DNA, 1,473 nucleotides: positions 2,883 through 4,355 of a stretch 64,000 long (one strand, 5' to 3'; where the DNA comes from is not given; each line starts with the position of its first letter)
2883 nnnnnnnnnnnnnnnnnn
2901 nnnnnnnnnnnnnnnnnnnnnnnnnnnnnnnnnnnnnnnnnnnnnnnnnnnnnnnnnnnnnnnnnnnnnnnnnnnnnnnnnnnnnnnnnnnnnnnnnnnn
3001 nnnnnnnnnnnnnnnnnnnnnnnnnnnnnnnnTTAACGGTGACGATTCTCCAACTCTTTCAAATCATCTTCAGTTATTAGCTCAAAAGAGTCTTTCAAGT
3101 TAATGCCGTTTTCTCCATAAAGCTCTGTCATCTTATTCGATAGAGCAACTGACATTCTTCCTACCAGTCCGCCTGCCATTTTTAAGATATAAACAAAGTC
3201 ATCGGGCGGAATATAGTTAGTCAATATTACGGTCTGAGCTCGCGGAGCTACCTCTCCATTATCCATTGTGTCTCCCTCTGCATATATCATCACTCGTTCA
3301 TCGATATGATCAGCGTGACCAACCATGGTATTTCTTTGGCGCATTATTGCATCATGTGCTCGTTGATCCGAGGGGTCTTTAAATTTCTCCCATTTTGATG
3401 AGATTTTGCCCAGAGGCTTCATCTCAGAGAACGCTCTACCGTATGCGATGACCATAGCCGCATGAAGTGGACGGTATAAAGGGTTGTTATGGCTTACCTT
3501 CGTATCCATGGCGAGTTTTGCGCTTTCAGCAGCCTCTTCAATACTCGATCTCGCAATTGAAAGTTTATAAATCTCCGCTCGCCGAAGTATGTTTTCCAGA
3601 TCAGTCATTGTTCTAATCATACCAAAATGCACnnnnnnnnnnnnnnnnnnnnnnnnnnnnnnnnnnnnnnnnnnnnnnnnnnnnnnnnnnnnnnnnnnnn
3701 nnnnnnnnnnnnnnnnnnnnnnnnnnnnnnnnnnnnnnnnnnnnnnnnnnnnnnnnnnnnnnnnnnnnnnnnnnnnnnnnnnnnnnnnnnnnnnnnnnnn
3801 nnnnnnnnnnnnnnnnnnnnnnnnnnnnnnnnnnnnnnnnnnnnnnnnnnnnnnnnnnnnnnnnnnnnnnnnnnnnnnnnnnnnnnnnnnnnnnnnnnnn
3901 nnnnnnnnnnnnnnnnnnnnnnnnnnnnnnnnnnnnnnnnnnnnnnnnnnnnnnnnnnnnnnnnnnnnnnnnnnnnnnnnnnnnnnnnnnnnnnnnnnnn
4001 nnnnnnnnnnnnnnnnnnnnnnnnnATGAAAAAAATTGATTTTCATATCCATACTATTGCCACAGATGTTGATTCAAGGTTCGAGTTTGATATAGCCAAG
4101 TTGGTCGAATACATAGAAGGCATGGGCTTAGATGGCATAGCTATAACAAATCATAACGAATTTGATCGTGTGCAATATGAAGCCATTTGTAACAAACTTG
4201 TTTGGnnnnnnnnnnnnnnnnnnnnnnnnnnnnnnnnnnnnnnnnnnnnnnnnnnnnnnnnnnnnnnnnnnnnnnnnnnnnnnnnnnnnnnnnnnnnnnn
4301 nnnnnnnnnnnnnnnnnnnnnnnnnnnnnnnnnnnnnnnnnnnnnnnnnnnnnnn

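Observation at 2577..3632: Candidate two-gene toxin/abortive-infection-like cassette: HEPN-like RNxxxxH protein plus DUF2384-like protein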

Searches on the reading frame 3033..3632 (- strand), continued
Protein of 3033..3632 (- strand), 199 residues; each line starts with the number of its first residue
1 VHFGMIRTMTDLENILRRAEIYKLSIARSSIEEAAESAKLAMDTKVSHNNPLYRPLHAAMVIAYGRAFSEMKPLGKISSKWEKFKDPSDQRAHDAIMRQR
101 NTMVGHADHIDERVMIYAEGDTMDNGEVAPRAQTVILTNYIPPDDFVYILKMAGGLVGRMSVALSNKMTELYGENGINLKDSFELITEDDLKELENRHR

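Call 87: search_protein_families(library=pfam, proteins=[L020:5642-6667:-, L020:3906-4553:+], max_evalue=0.1)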
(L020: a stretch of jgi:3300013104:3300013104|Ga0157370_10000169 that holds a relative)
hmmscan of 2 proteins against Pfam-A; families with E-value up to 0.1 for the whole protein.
L020:5642-6667:- (341 aa): 3 families
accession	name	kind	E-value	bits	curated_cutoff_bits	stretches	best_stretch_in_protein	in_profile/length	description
PF14854.11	LURAP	-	0.013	15.9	25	1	189-234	7-52/118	Leucine rich adaptor protein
PF05837.17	CENP-H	-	0.021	15.2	29.9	1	173-283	60-173/202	Centromere protein H (CENP-H)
PF05377.16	FlaC_arch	-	0.089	13.6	27.8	0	196-236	2-42/55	Flagella accessory protein C (FlaC)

L020:3906-4553:+ (215 aa): 0 families

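Call 91: search_dna_similar(query=window:3033-3608:-, collection=plasmids, mode=protein, max_evalue=0.01, max_rows=15)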
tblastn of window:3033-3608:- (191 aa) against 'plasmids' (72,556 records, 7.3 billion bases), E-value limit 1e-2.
Records with a match: 2; places in all: 2; records where one place covers at least 80% of the query: 0.
Best place of each record, by identity: <60% 2.
By first word of the organism name: Acetobacter 1; Gluconobacter 1.
By predicted mobility (MOB-suite, as given by PLSDB): mobilizable 1; conjugative 1.
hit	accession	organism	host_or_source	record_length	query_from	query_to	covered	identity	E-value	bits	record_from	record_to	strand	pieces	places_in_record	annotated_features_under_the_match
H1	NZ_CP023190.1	Acetobacter pomorum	Drosophila melanogaster,isolation,gut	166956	45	123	41%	35.8%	7e-5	50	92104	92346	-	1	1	hypothetical protein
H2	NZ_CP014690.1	Gluconobacter albidus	water kefir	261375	45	123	41%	35.8%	7e-5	50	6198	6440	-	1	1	hypothetical protein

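Call 92: search_dna_similar(query=window:3033-3608:-, collection=phages, mode=protein, max_evalue=0.01, max_rows=15)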
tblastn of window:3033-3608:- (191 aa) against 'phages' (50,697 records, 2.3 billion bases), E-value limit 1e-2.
No match.

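Call 93: get_annotated_region(hit=H1, flank=4000)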
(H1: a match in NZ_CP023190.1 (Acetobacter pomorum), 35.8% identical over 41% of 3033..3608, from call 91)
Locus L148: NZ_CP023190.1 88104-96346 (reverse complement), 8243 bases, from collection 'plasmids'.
description: Acetobacter pomorum strain SH plasmid pSH1, complete sequence
organism: Acetobacter pomorum (NCBI taxid 65959)
taxonomy: Bacteria; Pseudomonadota; Alphaproteobacteria; Rhodospirillales; Acetobacteraceae; Acetobacter; Acetobacter pomorum
host: -; source: Drosophila melanogaster,isolation,gut; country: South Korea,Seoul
typing (MOB-suite, as given by PLSDB): mobilizable; relaxase MOBP
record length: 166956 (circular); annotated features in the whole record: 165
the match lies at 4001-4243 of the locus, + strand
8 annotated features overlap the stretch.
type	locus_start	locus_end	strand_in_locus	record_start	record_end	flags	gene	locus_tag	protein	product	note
CDS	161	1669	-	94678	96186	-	-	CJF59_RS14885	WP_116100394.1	tyrosine-type recombinase/integrase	GO:0015074 - DNA integration [Evidence IEA]; GO:0006310 - DNA recombination [Evidence IEA]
CDS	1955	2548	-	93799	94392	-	-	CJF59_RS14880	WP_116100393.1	hypothetical protein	-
CDS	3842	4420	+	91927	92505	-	-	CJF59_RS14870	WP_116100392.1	hypothetical protein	-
CDS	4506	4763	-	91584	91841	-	-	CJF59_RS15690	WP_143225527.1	hypothetical protein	-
CDS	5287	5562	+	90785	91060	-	frmR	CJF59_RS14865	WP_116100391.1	formaldehyde-responsive transcriptional repressor FrmR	-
CDS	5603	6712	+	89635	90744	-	-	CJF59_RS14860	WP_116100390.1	S-(hydroxymethyl)glutathione dehydrogenase/class III alcohol dehydrogenase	GO:0006113 - fermentation [Evidence IEA]; GO:0009404 - toxin metabolic process [Evidence IEA]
CDS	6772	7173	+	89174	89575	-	-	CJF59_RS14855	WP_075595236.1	VOC family protein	-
CDS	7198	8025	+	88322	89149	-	fghA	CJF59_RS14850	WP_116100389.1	S-formylglutathione hydrolase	GO:0046292 - formaldehyde metabolic process [Evidence IEA]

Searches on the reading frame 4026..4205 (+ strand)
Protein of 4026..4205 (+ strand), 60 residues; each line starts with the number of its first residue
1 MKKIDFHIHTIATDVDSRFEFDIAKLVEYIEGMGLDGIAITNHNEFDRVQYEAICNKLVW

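Call 87: search_protein_families(library=pfam, proteins=[window:4026-4205:+], max_evalue=0.1)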
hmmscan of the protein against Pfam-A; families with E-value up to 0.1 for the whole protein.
window:4026-4205:+ (60 aa): 1 family
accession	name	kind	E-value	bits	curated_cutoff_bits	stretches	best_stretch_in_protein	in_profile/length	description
PF02811.25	PHP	-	0.03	15.1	26.4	1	5-48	1-43/164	PHP domain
